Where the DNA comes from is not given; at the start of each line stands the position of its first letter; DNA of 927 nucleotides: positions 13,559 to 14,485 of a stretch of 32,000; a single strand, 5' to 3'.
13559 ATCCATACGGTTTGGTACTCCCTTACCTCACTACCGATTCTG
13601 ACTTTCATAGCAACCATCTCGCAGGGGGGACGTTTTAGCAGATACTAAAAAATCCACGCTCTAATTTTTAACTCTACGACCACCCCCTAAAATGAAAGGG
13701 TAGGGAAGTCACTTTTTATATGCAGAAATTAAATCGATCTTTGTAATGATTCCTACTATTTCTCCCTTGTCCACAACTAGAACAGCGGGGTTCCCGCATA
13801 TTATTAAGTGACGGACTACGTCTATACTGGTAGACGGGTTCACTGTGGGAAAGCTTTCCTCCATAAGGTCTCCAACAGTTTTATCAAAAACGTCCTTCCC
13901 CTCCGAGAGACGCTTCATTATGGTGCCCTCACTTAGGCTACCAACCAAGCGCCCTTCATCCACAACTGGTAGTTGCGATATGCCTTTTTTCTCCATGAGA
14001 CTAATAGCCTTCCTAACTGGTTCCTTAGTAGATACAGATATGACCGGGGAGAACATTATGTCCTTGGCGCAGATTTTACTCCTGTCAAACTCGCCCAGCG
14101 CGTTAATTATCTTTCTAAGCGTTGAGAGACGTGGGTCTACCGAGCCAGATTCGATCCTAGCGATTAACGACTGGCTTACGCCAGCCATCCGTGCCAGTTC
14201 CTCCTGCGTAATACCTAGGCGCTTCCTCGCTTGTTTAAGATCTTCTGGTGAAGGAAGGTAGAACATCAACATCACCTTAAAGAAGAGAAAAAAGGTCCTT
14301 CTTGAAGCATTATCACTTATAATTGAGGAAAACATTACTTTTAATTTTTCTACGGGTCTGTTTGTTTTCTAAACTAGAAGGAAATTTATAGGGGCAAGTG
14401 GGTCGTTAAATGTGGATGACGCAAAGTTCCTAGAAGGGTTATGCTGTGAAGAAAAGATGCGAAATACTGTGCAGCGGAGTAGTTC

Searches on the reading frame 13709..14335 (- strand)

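Call 3: search_protein_families(library=pfam, proteins=[window:13709-14335:-], max_evalue=1)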
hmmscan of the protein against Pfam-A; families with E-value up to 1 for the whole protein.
window:13709-14335:- (208 aa): 14 families
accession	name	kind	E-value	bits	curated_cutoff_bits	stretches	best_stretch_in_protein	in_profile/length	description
PF00571.33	CBS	-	7.8e-25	87.4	24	2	90-144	1-56/57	CBS domain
PF01381.28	HTH_3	-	5.4e-17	62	23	1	33-81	1-49/55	Helix-turn-helix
PF13560.12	HTH_31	-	1.1e-11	45.3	27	1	33-81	6-55/64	Helix-turn-helix domain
PF12844.13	HTH_19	-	1.1e-10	41.7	30.2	1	33-81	4-52/64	Helix-turn-helix domain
PF13443.12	HTH_26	-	2.8e-05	24.7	22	1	33-81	2-51/63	Cro/C1-type HTH DNA-binding domain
PF13413.12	HTH_25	-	0.00042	20.5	24.6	1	33-66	2-35/62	Helix-turn-helix domain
PF15731.11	MqsA_antitoxin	-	0.00067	20.2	30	1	29-74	70-115/131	Antitoxin component of bacterial toxin-antitoxin system, MqsA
PF20432.4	Xre-like-HTH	-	0.0007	20.3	25.8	1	33-64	15-48/63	Antitoxin Xre-like helix-turn-helix domain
PF13412.12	HTH_24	-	0.02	14.9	21.9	1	41-60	17-36/48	Winged helix-turn-helix DNA-binding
PF13545.12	HTH_Crp_2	-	0.029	14.8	27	1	37-60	18-41/70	Crp-like helix-turn-helix domain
PF22495.2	HTH_92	-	0.035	13.9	27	1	35-65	2-32/45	RsaL-like HTH domain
PF04545.22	Sigma70_r4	-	0.078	13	24.1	1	41-63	20-42/50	Sigma-70, region 4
PF17762.8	HTH_ParB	-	0.093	13.3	22.6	1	33-59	12-38/102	ParB HTH domain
PF20079.4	DUF6474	-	0.14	12.4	27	1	38-63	117-142/216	Family of unknown function (DUF6474)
